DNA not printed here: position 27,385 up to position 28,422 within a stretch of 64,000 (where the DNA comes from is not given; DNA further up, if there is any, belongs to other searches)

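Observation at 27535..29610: Phosphonate-type gene pair (LicC-like nucleotidyltransferase plus phosphonopyruvate/sulfopyruvate-decarboxylase-family TPP enzyme) inside a hopanoid locus, with no PEP mutase in view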

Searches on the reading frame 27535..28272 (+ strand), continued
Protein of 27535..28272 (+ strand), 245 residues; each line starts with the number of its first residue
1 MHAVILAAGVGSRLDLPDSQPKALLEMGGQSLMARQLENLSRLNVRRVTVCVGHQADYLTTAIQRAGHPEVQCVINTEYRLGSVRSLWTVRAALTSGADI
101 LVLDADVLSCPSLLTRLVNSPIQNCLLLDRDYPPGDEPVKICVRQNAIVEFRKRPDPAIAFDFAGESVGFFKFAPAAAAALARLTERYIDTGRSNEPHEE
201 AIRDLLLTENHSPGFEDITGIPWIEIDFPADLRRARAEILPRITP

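Call 56: find_homologous_proteins(query=window:27535-28272:+)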
Query window:27535-28272:+ (245 aa): 4586 proteins with E <= 0.001 among 6699 candidates; the best 120 are listed.
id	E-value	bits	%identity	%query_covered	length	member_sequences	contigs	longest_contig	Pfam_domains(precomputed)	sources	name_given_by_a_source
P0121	1.3e-149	514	93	100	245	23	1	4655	PF00483.30,PF01128.26,PF12804.14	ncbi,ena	-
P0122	3.6e-123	428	79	100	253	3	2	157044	PF00483.30,PF01128.26,PF12804.14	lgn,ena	-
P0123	6.3e-92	325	63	100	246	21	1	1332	PF00483.30,PF12804.14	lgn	-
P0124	4.4e-91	322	62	100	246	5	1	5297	PF00483.30,PF12804.14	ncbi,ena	-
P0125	1.4e-90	321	59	99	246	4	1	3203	PF12804.14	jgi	-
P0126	3.7e-90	319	60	99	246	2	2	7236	PF00483.30,PF12804.14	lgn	-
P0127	5.8e-90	319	60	99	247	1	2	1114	PF12804.14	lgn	-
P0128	1.0e-89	318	62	99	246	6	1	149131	PF00483.30,PF12804.14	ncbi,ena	-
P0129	1.2e-89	318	59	98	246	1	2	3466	PF00483.30,PF01128.26,PF12804.14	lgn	-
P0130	1.6e-89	317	62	100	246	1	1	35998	PF00483.30,PF12804.14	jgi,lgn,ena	-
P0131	7.0e-89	315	61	100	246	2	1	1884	PF00483.30,PF12804.14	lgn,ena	-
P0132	1.9e-88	314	64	99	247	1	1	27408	PF00483.30,PF12804.14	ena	-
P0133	2.6e-88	313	60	99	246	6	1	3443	PF00483.30,PF12804.14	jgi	-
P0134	1.6e-87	311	62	99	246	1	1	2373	PF00483.30,PF12804.14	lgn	-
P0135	2.5e-87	310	58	99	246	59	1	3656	PF00483.30,PF12804.14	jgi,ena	-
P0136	3.9e-87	310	59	100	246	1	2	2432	PF00483.30,PF12804.14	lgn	-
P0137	5.2e-87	309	61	99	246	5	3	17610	PF00483.30,PF12804.14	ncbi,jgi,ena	jgi:choline kinase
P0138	5.4e-87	309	59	100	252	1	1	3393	PF00483.30,PF12804.14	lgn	-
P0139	1.0e-86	308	61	100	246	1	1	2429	PF00483.30,PF12804.14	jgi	jgi:choline kinase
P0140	5.3e-86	306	60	99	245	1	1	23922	PF00483.30,PF12804.14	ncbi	-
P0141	5.7e-86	306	60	99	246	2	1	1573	PF00483.30,PF01128.26,PF12804.14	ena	-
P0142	1.2e-85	305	59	98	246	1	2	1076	PF00483.30,PF12804.14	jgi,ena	jgi:choline kinase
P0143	1.4e-85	305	59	98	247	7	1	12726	PF00483.30,PF12804.14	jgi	jgi:choline kinase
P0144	2.4e-85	304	57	99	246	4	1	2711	PF00483.30,PF12804.14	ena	-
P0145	4.0e-85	303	59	98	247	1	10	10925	PF00483.30,PF12804.14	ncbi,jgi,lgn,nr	ncbi:MAG: phosphocholine cytidylyltransferase family protein [Gammaproteobacteria bacterium]|nr:phos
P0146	8.4e-85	302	61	99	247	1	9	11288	PF00483.30,PF12804.14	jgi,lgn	-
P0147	1.3e-84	301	56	99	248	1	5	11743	PF00483.30,PF01128.26,PF12804.14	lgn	-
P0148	1.4e-84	301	58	98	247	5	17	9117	PF00483.30,PF12804.14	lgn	-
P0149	3.2e-84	300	61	100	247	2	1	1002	PF00483.30,PF12804.14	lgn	-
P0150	8.4e-84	299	60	99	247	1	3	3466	PF00483.30,PF12804.14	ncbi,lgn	-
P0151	2.5e-83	297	58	100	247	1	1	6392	PF12804.14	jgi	-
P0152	4.0e-83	296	56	99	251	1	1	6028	PF00483.30,PF01128.26,PF12804.14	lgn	-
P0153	7.4e-83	296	57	99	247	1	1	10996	PF00483.30,PF01128.26,PF12804.14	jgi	jgi:choline kinase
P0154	8.7e-83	295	60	99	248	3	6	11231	PF00483.30,PF12804.14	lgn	-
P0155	1.7e-82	294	60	100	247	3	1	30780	PF00483.30,PF12804.14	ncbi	-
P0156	1.8e-82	294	59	100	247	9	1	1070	PF00483.30,PF01128.26,PF12804.14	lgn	-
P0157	2.5e-82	294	58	98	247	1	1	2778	PF00483.30,PF12804.14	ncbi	-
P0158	3.2e-82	293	59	100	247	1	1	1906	PF00483.30,PF12804.14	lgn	-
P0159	4.1e-82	293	60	99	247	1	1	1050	PF00483.30,PF12804.14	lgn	-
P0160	4.7e-82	293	59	100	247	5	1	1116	PF00483.30,PF12804.14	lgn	-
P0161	4.8e-82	293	58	98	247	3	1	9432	PF00483.30,PF12804.14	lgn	-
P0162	5.0e-82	293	60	100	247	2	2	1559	PF00483.30,PF12804.14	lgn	-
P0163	9.0e-82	292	57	98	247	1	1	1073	PF00483.30,PF12804.14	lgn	-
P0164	9.4e-82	292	55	99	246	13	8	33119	PF00483.30,PF12804.14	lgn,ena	-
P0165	1.3e-81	292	58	98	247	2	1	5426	PF00483.30,PF12804.14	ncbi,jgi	ncbi:MAG: hypothetical protein RL434_874 [Pseudomonadota bacterium]|jgi:choline kinase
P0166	1.7e-81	291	59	99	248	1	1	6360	PF00483.30,PF01128.26,PF12804.14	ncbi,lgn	-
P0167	3.8e-81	290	57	99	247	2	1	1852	PF00483.30,PF12804.14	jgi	-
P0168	4.4e-81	290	56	100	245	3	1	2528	PF00483.30,PF12804.14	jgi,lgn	jgi:choline kinase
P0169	8.1e-81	289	57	99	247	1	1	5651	PF00483.30,PF12804.14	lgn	-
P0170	9.6e-81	289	56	99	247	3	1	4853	PF00483.30,PF12804.14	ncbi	-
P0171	4.4e-80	286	57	99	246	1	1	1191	PF01128.26,PF12804.14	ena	-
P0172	9.3e-80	285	55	99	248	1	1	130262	PF00483.30,PF12804.14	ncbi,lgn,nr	ncbi:MAG: phosphocholine cytidylyltransferase family protein [Gammaproteobacteria bacterium]|nr:phos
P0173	1.4e-79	285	56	99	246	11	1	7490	PF12804.14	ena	-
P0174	1.4e-79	285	56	99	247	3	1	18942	PF00483.30,PF12804.14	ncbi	-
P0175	1.6e-79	285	56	99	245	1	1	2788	PF12804.14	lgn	-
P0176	1.6e-79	285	56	100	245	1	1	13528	PF00483.30,PF12804.14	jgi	jgi:choline kinase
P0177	1.8e-79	284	54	99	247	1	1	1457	PF00483.30,PF12804.14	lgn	-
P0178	3.9e-79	283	57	99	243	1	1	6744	PF01128.26,PF12804.14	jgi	jgi:choline kinase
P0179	4.6e-79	283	55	99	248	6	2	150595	PF00483.30,PF12804.14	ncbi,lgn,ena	-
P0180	6.1e-79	283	55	98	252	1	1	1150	PF00483.30,PF12804.14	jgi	-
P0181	8.8e-79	282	56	98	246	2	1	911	PF01128.26,PF12804.14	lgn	-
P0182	1.0e-78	282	55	99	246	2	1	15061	PF00483.30,PF12804.14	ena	-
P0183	1.2e-78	282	56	99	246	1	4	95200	PF00483.30,PF12804.14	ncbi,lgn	ncbi:MAG: NTP transferase domain-containing protein [Gammaproteobacteria bacterium]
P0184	1.3e-78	282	57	99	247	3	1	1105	PF12804.14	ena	-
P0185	1.5e-78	281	55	99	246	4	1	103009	PF00483.30,PF01128.26,PF12804.14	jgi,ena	jgi:choline kinase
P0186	1.6e-78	281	53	100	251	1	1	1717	PF01128.26,PF12804.14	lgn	-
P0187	3.3e-78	280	53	99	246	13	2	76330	PF12804.14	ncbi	ncbi:MAG: NTP transferase domain-containing protein [Gammaproteobacteria bacterium]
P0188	7.3e-78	279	54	100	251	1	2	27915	PF01128.26,PF12804.14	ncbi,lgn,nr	ncbi:MAG: phosphocholine cytidylyltransferase family protein [Gammaproteobacteria bacterium]|nr:phos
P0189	8.4e-78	279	56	98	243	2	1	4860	PF00483.30,PF12804.14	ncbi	-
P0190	1.1e-77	279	56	99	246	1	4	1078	PF12804.14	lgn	-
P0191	1.3e-77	278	55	99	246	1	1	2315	PF12804.14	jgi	jgi:choline kinase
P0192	2.4e-77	278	55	98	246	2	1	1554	PF01128.26,PF12804.14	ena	-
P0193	3.0e-77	277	55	99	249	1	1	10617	PF00483.30,PF12804.14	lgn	-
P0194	3.3e-77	277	56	98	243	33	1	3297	PF12804.14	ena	-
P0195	3.3e-77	277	54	100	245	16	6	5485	PF00483.30,PF12804.14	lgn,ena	-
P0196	1.4e-76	275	53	99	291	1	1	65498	PF00483.30,PF12804.14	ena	-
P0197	2.9e-76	274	54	99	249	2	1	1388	PF01128.26,PF12804.14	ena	-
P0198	3.5e-76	274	56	97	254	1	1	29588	PF01128.26,PF12804.14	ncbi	-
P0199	3.7e-76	274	53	100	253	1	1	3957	PF00483.30,PF01128.26,PF12804.14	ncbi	-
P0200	5.0e-76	273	52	100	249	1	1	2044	PF00483.30,PF12804.14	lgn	-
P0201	5.4e-76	273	52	100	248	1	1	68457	PF12804.14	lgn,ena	-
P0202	6.3e-76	273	54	98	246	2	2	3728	PF12804.14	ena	-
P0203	6.5e-76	273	55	98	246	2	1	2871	PF12804.14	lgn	-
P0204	6.9e-76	273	55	99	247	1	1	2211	PF12804.14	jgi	jgi:choline kinase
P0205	1.1e-75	272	53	98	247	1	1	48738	PF01128.26,PF12804.14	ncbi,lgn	ncbi:MAG: NTP transferase domain-containing protein [Gammaproteobacteria bacterium]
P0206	1.1e-75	272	54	98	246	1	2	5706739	PF12804.14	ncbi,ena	-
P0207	1.2e-75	272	55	99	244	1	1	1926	PF01128.26,PF12804.14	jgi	jgi:choline kinase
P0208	1.6e-75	272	56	99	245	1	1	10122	PF00483.30,PF12804.14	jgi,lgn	jgi:choline kinase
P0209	1.8e-75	271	53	99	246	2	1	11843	PF12804.14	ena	-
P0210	1.9e-75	271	54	99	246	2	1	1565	PF00483.30,PF12804.14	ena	-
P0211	2.5e-75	271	53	98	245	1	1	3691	PF12804.14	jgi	jgi:choline kinase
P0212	3.2e-75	271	54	99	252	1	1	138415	PF01128.26,PF12804.14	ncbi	-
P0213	3.3e-75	271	54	100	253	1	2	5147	PF00483.30,PF12804.14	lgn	-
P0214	8.3e-75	269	54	98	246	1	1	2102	PF12804.14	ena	-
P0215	9.2e-75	269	53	99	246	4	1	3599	PF12804.14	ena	-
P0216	9.3e-75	269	54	99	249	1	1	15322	PF01128.26,PF12804.14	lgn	-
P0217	9.4e-75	269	53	99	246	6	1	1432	PF12804.14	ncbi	-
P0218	1.2e-74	269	53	100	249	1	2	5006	PF00483.30,PF12804.14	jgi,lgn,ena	-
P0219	1.3e-74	269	54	99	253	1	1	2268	PF00483.30,PF12804.14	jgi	jgi:choline kinase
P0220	1.3e-74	269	54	98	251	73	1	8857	PF01128.26,PF12804.14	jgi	jgi:choline kinase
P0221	1.3e-74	269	53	99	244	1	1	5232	PF12804.14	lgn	-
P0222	2.5e-74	268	54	99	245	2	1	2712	PF00483.30,PF12804.14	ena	-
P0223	2.8e-74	267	53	99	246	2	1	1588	PF12804.14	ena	-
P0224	3.6e-74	267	54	98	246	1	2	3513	PF12804.14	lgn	-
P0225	4.7e-74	267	53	99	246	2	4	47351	PF12804.14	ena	-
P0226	6.2e-74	266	53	99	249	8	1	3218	PF12804.14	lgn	-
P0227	8.0e-74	266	52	99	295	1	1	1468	PF00483.30,PF12804.14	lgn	-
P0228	8.2e-74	266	52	99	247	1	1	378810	PF00483.30,PF12804.14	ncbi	-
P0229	8.2e-74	266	54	100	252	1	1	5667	PF01128.26,PF12804.14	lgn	-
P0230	8.3e-74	266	53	99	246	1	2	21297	PF12804.14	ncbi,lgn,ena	-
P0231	1.1e-73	266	53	100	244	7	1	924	PF12804.14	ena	-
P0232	1.1e-73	265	53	99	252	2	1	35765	PF00483.30,PF12804.14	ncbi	-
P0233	1.2e-73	265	53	99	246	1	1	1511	PF12804.14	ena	-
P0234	1.3e-73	265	52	100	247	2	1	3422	PF00483.30,PF12804.14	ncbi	-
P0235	1.5e-73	265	52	99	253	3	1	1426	PF00483.30,PF12804.14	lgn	-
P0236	2.1e-73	265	53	99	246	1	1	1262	PF12804.14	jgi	jgi:choline kinase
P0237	2.1e-73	265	53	99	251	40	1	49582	PF00483.30,PF01128.26,PF12804.14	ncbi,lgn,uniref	ncbi:phosphocholine cytidylyltransferase family protein [Nostoc sp.]|uniref:phosphocholine cytidylyl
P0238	2.4e-73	264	53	98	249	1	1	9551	PF00483.30,PF01128.26,PF12804.14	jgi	jgi:choline kinase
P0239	2.4e-73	264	54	99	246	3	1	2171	PF00483.30,PF12804.14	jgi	-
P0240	3.6e-73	264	53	99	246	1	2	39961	PF12804.14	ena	-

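Call 59: find_encoding_contigs(protein=P0121, flank=6000, max_places=2)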
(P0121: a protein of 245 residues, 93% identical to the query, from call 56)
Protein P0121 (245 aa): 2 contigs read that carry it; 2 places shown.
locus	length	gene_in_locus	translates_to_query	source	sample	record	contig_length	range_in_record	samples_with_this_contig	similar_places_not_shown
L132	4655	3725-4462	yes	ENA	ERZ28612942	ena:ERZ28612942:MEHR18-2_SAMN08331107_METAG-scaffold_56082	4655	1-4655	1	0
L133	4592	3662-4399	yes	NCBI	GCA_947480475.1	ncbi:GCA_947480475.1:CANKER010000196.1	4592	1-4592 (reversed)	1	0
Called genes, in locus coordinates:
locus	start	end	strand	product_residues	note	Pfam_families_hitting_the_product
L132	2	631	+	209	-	?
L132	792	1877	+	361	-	PF00494:SQS_PSY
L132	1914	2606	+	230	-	PF01048:PNP_UDP_1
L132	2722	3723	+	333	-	PF01073:3Beta_HSD, PF01370:Epimerase, PF02719:Polysacc_synt_2, PF04321:RmlD_sub_bind (weak), PF05368:NmrA, PF07993:NAD_binding_4, PF13460:NAD_binding_10, PF16363:GDP_Man_Dehyd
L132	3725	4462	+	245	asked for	PF00483:NTP_transferase, PF01128:IspD (weak), PF12804:NTP_transf_3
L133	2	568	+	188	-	?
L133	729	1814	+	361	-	PF00494:SQS_PSY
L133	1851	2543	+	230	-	PF01048:PNP_UDP_1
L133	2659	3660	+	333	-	PF01073:3Beta_HSD, PF01370:Epimerase, PF02719:Polysacc_synt_2, PF04321:RmlD_sub_bind (weak), PF05368:NmrA, PF07993:NAD_binding_4, PF13460:NAD_binding_10, PF16363:GDP_Man_Dehyd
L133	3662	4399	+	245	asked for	PF00483:NTP_transferase, PF01128:IspD (weak), PF12804:NTP_transf_3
